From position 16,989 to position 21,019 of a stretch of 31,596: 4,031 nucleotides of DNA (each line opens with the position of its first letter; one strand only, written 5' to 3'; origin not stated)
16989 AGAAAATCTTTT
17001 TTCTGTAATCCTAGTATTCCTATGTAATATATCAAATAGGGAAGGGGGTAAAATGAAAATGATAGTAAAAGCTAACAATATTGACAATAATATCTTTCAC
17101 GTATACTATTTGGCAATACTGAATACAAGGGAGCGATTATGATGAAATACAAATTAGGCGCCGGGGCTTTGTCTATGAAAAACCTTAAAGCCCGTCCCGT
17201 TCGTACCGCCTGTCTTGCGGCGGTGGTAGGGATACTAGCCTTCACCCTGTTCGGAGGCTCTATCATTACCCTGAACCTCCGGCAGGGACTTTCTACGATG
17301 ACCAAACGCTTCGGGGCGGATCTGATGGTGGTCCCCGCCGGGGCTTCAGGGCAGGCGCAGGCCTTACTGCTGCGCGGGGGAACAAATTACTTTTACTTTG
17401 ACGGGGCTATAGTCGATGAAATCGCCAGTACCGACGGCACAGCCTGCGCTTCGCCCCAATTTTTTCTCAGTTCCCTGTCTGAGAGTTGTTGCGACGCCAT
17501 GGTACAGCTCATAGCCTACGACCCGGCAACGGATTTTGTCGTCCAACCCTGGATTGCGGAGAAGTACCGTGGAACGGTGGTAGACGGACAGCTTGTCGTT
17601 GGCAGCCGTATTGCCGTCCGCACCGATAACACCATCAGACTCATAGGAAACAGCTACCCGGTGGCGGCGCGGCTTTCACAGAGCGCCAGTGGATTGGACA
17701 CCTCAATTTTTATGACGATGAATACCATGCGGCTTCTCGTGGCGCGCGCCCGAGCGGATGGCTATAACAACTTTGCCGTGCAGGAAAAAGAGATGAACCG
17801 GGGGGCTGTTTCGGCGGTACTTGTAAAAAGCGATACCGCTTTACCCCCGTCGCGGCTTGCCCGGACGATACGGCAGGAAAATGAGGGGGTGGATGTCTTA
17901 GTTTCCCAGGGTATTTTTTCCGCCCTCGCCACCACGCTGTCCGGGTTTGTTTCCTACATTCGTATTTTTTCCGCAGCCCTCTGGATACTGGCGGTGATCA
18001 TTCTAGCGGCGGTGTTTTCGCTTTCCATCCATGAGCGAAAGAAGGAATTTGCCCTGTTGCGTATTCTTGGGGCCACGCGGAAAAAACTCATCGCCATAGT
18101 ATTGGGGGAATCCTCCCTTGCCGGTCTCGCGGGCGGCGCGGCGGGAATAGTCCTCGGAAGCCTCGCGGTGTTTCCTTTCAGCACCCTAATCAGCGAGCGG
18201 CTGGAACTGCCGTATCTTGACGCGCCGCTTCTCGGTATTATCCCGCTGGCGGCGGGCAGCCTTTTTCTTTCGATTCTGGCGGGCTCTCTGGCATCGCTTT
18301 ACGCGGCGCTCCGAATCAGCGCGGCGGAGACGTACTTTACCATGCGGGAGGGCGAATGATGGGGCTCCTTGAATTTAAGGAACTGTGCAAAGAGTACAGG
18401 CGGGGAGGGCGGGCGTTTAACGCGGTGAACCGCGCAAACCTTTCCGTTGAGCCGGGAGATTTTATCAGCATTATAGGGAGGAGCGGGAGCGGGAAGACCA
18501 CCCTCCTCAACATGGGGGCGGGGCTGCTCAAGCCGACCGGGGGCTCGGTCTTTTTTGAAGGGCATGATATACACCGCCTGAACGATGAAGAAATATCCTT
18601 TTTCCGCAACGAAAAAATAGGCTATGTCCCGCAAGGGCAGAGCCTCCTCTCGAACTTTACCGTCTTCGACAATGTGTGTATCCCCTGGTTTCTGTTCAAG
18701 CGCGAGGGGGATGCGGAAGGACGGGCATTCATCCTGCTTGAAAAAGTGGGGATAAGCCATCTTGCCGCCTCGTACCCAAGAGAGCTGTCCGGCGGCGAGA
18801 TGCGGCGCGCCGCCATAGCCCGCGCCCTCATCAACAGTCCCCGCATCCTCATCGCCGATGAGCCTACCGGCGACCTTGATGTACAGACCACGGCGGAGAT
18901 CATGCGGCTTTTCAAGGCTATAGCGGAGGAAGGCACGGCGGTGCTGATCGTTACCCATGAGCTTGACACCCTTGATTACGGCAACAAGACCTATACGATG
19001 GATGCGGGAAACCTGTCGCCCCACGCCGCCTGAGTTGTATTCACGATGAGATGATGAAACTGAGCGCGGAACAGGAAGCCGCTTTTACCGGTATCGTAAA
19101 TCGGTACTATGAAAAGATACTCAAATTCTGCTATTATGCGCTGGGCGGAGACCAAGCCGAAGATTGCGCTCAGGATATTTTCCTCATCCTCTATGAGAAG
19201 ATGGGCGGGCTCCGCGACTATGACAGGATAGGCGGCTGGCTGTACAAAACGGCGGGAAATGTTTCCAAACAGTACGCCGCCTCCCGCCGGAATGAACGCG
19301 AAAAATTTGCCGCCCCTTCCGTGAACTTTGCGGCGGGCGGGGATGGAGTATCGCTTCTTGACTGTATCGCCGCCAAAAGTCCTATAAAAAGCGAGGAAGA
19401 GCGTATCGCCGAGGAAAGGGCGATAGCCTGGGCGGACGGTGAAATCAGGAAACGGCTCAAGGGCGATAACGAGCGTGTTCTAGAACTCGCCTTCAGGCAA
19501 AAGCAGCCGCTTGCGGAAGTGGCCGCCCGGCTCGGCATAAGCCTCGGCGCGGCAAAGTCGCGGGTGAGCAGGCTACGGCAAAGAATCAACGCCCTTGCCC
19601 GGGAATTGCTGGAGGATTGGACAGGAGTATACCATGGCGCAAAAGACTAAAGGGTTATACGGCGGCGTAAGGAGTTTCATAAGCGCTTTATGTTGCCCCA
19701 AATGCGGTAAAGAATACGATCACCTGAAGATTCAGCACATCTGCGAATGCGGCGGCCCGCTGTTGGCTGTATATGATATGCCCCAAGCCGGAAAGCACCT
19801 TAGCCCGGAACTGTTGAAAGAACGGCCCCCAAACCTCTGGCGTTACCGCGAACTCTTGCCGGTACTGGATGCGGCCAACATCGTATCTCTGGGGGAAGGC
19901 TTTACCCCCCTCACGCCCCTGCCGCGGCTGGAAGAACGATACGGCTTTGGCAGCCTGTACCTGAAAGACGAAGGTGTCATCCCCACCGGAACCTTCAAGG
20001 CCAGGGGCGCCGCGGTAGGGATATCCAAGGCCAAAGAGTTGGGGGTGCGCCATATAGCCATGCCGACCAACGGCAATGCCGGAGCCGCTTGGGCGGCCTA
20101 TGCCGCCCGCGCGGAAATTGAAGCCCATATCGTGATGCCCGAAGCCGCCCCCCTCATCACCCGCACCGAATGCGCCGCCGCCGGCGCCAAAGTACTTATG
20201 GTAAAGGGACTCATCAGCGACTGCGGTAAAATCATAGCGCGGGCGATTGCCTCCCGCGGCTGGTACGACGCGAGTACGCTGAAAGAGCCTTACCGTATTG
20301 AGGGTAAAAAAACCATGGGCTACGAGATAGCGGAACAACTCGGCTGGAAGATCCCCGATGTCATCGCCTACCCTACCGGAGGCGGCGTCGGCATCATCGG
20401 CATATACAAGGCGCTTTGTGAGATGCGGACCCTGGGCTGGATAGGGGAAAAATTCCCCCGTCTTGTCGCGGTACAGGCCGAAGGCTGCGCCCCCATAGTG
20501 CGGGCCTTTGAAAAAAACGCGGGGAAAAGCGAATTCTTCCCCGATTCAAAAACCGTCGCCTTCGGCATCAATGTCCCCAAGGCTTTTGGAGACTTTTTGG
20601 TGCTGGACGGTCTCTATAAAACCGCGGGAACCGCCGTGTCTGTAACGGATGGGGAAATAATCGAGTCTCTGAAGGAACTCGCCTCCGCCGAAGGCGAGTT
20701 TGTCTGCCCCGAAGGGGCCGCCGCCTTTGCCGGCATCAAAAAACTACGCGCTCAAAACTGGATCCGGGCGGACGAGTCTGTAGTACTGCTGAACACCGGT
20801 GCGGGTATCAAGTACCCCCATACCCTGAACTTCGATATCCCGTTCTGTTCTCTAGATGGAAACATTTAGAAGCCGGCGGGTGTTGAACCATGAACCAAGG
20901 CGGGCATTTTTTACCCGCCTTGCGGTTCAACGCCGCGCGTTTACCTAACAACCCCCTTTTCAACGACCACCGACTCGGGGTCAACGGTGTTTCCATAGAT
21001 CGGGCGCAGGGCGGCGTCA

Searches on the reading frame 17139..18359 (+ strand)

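Call 4: search_protein_families(library=pfam, proteins=[window:17139-18359:+], max_evalue=0.01)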
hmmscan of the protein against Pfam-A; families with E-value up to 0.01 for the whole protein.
window:17139-18359:+ (406 aa): 1 family
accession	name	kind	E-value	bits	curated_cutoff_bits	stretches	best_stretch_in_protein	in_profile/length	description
PF02687.27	FtsX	-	4.5e-17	62.7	25.5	1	276-395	2-117/120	FtsX-like permease C-terminal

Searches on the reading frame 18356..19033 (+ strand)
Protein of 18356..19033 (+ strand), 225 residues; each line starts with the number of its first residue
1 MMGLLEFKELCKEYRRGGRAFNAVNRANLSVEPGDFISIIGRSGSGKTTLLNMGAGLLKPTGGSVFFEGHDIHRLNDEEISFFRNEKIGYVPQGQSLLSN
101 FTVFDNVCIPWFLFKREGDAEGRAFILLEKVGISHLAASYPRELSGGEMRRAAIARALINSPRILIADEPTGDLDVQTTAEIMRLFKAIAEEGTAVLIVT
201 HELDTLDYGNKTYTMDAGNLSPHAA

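Call 4: search_protein_families(library=pfam, proteins=[window:18356-19033:+], max_evalue=0.01)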
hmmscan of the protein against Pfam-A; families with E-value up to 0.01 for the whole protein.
window:18356-19033:+ (225 aa): 6 families
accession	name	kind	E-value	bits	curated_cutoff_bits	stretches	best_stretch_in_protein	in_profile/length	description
PF00005.33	ABC_tran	-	1.1e-33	117.2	25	1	25-171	2-136/137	ABC transporter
PF13304.12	AAA_21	-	1.4e-07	32.3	27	1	143-203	237-300/304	AAA domain, putative AbiEii toxin, Type IV TA system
PF13555.12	AAA_29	-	0.0011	19.1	27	1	28-61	16-49/61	P-loop containing region of AAA domain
PF02463.25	SMC_N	-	0.0011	18.8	40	0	143-215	136-211/220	RecF/RecN/SMC N terminal domain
PF13401.12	AAA_22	-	0.0016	19.2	27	0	35-54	6-25/130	AAA domain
PF25199.1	nSTAND_NTPase5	-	0.0082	16.4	34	0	29-74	36-82/145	Novel STAND NTPase 5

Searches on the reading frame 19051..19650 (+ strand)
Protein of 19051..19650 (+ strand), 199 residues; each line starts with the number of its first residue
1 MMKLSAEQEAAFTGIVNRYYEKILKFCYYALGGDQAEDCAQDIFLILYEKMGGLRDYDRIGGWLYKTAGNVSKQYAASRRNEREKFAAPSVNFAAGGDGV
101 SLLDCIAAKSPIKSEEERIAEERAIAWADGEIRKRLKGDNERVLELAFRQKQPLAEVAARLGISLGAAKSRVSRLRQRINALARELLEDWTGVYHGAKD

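Call 34: search_protein_families(library=pfam, proteins=[window:19051-19650:+], max_evalue=0.001)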
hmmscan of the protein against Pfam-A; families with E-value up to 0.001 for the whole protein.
window:19051-19650:+ (199 aa): 3 families
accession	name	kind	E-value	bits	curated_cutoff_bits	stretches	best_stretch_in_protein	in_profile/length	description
PF04542.20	Sigma70_r2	-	2.8e-07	30.7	24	1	16-80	2-69/71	Sigma-70 region 2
PF04545.22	Sigma70_r4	-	1.3e-06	28.2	24.1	1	138-178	7-47/50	Sigma-70, region 4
PF08281.18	Sigma70_r4_2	-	1e-05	25.5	25.7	1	136-179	11-54/54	Sigma-70, region 4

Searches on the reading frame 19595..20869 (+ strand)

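Call 34: search_protein_families(library=pfam, proteins=[window:19595-20869:+], max_evalue=0.001)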
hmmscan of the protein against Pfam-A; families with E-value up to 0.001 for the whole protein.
window:19595-20869:+ (424 aa): 1 family
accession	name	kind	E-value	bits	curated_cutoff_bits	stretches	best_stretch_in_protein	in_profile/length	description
PF00291.31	PALP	-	2.3e-68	231.1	35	1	97-402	1-295/295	Pyridoxal-phosphate dependent enzyme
